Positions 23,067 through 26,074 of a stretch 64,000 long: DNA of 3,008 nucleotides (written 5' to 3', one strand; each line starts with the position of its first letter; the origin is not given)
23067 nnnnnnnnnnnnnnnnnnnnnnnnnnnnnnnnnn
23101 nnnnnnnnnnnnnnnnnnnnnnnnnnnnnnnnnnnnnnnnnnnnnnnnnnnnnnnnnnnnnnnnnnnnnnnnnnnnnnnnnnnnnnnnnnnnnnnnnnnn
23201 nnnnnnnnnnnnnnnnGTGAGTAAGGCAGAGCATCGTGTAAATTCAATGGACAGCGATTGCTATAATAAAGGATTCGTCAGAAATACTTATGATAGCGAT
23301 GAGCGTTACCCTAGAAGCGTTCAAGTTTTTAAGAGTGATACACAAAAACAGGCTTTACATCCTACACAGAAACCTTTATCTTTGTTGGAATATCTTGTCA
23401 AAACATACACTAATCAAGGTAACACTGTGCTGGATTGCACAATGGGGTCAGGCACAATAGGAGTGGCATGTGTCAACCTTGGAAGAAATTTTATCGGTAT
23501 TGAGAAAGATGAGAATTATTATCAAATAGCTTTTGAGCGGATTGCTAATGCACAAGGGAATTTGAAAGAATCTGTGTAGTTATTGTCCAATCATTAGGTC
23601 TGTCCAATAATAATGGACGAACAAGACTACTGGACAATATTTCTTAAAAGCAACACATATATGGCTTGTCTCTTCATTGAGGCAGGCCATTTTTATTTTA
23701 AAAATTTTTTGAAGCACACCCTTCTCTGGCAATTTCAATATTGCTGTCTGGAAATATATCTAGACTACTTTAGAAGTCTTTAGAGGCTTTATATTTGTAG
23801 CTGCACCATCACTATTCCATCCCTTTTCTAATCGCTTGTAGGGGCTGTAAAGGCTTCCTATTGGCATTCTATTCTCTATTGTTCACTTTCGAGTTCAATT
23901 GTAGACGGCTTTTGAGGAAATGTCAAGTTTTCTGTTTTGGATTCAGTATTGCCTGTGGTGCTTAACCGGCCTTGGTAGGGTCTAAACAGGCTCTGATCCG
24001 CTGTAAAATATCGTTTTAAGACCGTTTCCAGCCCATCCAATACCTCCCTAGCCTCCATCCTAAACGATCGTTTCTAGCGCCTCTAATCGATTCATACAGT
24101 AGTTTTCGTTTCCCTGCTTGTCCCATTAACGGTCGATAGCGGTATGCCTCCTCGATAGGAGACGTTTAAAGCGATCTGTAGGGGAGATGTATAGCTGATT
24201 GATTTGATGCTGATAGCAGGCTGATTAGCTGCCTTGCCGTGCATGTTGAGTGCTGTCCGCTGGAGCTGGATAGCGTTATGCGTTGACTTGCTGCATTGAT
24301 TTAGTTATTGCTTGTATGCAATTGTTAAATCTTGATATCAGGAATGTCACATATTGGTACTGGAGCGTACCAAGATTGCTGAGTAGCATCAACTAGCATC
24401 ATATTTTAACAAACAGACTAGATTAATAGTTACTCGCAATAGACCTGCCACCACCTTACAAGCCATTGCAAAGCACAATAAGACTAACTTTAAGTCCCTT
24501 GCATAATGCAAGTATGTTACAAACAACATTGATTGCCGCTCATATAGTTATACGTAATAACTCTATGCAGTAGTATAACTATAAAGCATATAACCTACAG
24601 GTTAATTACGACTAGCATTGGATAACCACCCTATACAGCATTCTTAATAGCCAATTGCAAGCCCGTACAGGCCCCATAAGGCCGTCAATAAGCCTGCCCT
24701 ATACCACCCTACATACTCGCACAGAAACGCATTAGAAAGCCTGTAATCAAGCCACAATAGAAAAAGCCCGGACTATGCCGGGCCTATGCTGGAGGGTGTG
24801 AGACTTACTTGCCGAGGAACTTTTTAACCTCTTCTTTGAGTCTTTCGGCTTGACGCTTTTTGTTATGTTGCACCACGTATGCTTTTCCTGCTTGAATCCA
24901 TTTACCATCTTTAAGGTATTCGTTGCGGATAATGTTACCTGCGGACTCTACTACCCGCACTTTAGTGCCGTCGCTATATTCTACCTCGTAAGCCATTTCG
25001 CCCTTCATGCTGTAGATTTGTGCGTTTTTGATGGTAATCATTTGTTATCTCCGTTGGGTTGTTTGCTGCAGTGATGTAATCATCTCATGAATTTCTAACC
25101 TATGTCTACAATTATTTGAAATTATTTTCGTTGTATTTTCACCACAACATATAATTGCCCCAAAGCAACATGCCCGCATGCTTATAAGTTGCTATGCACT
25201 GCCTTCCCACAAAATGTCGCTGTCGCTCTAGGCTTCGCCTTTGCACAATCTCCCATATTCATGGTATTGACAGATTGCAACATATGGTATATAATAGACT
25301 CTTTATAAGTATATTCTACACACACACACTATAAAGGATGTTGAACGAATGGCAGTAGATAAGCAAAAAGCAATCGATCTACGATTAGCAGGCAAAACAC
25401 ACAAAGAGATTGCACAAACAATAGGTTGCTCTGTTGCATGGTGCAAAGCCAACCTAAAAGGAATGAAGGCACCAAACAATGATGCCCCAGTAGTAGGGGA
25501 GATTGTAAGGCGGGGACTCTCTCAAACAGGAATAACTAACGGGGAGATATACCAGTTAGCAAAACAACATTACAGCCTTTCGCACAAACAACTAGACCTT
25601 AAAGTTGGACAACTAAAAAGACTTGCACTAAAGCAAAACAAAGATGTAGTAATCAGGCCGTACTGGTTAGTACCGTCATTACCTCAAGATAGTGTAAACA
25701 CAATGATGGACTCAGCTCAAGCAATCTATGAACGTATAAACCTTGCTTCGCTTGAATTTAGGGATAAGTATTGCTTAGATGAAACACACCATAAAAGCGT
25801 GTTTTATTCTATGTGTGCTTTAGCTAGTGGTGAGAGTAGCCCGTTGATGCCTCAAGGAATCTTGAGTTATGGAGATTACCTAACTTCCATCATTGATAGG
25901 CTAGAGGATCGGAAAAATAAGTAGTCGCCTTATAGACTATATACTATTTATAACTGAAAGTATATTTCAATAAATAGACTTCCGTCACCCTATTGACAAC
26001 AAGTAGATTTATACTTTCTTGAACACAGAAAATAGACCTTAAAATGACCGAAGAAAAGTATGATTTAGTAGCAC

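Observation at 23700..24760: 1.06-kb ORF-free island between convergent terminators: candidate origin, packaging site, genome terminus or non-coding RNA locus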

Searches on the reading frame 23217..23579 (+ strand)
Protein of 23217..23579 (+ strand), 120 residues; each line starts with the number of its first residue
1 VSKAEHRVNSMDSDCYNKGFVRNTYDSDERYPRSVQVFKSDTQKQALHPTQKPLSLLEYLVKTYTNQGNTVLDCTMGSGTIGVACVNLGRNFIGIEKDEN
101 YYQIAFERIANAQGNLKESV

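Call 11: search_protein_families(library=pfam, proteins=[window:23217-23579:+], max_evalue=0.01)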
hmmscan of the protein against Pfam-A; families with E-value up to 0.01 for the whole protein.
window:23217-23579:+ (120 aa): 2 families
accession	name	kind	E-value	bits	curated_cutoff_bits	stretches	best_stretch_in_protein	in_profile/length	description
PF01555.25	N6_N4_Mtase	-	1.3e-22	81.3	26.7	1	41-106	155-220/221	DNA methylase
PF06325.19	PrmA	-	0.0098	15.9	22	0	50-108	147-203/296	Ribosomal protein L11 methyltransferase (PrmA)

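Call 12: search_protein_families(library=phrogs, proteins=[window:23217-23579:+], max_evalue=0.01)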
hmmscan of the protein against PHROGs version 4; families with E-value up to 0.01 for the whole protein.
window:23217-23579:+ (120 aa): 12 families
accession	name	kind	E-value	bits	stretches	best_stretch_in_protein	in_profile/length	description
phrog_18293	-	other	1.9e-39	135.3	1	19-115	18-113/119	methyltransferase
phrog_67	-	other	1.5e-38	134.4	1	24-117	257-351/743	DNA methyltransferase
phrog_3008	-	other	4e-23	82.9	1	37-113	139-215/244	DNA methyltransferase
phrog_23148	-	unknown function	2.2e-20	74.3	1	25-112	62-149/165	-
phrog_498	-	other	2.3e-20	73.7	1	38-115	349-426/633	DNA methyltransferase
phrog_8769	-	other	4.5e-18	65.9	1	59-110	3-54/71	methyltransferase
phrog_6952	-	other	3.9e-12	47.4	1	43-109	109-175/181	DNA methyltransferase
phrog_23085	-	unknown function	4.8e-12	46.7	1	36-114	27-110/138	-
phrog_16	-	DNA, RNA and nucleotide metabolism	9e-06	25.1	1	33-106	833-906/986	DNA helicase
phrog_23224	-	other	4.3e-05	24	1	45-111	228-294/305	DNA methyltransferase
phrog_18146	-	other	0.0014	18.6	1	54-97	55-99/452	DNA methyltransferase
phrog_12517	-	unknown function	0.0027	17.9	1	55-112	93-150/316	-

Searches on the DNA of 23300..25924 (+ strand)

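Call 5: search_dna_similar(query=window:23580-24800:+, collection=phages, mode=distant, max_rows=30)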
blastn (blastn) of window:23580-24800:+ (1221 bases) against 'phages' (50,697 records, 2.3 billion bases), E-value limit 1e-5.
No match.

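Call 6: search_rna_families(source=window, start=23300, end=25400, threshold=evalue, max_evalue=10)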
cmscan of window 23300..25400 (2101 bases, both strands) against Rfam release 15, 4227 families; matches with E-value up to 10: 4.
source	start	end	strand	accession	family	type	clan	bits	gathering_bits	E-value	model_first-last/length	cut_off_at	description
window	23631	23698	+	RF00619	U6atac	Gene; snRNA; splicing;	CL00009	20.2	33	0.03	46-126/126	no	U6atac minor spliceosomal RNA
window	25036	25093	-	RF00200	snoZ199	Gene; snRNA; snoRNA; CD-box;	-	18.5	47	9.6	1-84/84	no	Small nucleolar RNA Z199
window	23658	23707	+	RF02322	TtnuHACA15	Gene; snRNA; snoRNA; HACA-box;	-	17.6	100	7.9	1-117/117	no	Tetrahymena snoRNA TtnuHACA15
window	23600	23692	+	RF01822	RsaJ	Gene; sRNA;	-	12.1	100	9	1-287/287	no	RNA Staph. aureus A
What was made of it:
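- On Any described RNA family (Rfam 15): At E up to 10, only sub-threshold eukaryotic or unrelated hits appear, and they sit on the terminator (call 6).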

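Call 47: search_rna_families(source=L003, start=8500, end=10100, threshold=evalue, max_evalue=10)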
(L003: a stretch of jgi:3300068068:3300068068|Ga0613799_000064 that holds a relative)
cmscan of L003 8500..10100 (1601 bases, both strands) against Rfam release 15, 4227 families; matches with E-value up to 10: 5.
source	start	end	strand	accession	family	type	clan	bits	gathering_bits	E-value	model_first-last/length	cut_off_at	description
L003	8741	8791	+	RF02838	Ref55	Gene; sRNA;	-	27.1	43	0.32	1-54/54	no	Enterococcus sRNA 55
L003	8713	8760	-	RF01496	Afu_182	Gene; sRNA;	-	20.1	65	0.57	1-195/195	no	A. fumigatus sRNA Afu_182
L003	9706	9778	-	RF01295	SCARNA7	Gene; snRNA; snoRNA; scaRNA;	-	19.5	65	0.034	1-330/330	no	Small Cajal body-specific RNA 7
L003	9797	9816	+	RF01319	CRISPR-DR6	Gene; CRISPR;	-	18.3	39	1.5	6-25/30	no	CRISPR RNA direct repeat element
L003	8762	8847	+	RF01524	TB10Cs1H3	Gene; snRNA; snoRNA; HACA-box;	-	15.4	50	5.6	1-73/73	no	Trypanosomatid snoRNA TB10cs1H3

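Call 48: search_rna_families(source=L004, threshold=evalue, max_evalue=10)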
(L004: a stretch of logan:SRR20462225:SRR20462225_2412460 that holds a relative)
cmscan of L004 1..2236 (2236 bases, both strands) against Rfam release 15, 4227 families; matches with E-value up to 10: 4.
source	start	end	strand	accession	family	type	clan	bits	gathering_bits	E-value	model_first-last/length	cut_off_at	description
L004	87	253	+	RF02188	ST7-OT4_2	Gene; lncRNA;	-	21.6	55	0.52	1-172/172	no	ST7 overlapping transcript 4 conserved region 2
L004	408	500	-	RF01885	HSR-omega_1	Gene; lncRNA;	-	18.4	80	7.6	1-78/78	no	Heat shock gene hsromega conserved region 1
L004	744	848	+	RF01502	Fungi_SRP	Gene;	CL00003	13.7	65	2.1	1-293/293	no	Fungal signal recognition particle RNA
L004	611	738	+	RF02532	MNV_3UTR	Cis-reg;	-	13.7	70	5.3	1-222/222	no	Murine norovirus 3'UTR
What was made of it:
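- On Any described RNA family (Rfam 15): The L003 and L004 islands give the same result (calls 47, 48).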

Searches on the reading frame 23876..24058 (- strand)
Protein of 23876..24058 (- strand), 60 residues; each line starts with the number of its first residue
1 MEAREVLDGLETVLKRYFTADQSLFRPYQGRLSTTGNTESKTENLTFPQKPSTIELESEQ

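Call 11: search_protein_families(library=pfam, proteins=[window:23876-24058:-], max_evalue=0.01)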
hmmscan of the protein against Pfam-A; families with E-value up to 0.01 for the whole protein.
window:23876-24058:- (60 aa): 0 families

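Call 12: search_protein_families(library=phrogs, proteins=[window:23876-24058:-], max_evalue=0.01)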
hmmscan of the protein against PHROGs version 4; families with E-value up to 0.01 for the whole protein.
window:23876-24058:- (60 aa): 0 families

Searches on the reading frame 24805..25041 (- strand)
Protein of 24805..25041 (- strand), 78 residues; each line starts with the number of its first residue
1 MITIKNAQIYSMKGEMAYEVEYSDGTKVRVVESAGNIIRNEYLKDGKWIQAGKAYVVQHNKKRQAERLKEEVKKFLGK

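Call 11: search_protein_families(library=pfam, proteins=[window:24805-25041:-], max_evalue=0.01)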
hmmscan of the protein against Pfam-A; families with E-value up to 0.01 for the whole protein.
window:24805-25041:- (78 aa): 1 family
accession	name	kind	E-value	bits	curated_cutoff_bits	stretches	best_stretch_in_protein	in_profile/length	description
PF17136.10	ribosomal_L24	-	0.0075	17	27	0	2-38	26-65/65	Ribosomal proteins 50S L24/mitochondrial 39S L24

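Call 12: search_protein_families(library=phrogs, proteins=[window:24805-25041:-], max_evalue=0.01)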
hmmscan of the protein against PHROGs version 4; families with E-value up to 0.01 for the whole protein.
window:24805-25041:- (78 aa): 1 family
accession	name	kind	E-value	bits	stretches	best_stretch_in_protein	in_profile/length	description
phrog_18800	-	unknown function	5.2e-11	43.7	1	6-76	7-82/84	-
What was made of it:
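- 24764..25041 (-): Inserted 78-aa gene (24805-25041) with its own terminator (24785-24764). It splits the ancestral non-coding region. PHROG 18800, function unknown (call 12).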

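Call 17: find_related_loci(query=window:24805-25041:-, collection=viral_contigs, flank=6000)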
Query window:24805-25041:- (78 aa) in viral_contigs; peptide patterns used: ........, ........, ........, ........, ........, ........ (x = any residue, [..] = any of these).
9 stretches matched a pattern, but none encodes a relative of the query by tblastn (E <= 1e-3).

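Call 19: find_encoding_contigs(protein=window:24805-25041:-, flank=10000, max_places=10)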
Protein window:24805-25041:- (78 aa): 3 contigs read that carry it; 1 place shown.
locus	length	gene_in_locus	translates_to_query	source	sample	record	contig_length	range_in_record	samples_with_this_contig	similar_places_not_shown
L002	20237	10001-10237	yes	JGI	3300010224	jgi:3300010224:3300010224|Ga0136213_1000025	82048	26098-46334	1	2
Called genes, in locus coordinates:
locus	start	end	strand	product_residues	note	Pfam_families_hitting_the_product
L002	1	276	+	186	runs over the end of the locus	-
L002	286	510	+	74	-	-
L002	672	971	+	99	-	-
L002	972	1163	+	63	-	-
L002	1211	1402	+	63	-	-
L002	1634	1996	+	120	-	-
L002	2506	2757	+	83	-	-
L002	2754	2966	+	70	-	-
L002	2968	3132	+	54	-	-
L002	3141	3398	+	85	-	-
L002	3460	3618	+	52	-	-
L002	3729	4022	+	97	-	-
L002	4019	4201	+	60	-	-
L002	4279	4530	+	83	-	-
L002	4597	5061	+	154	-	-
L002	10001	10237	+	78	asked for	-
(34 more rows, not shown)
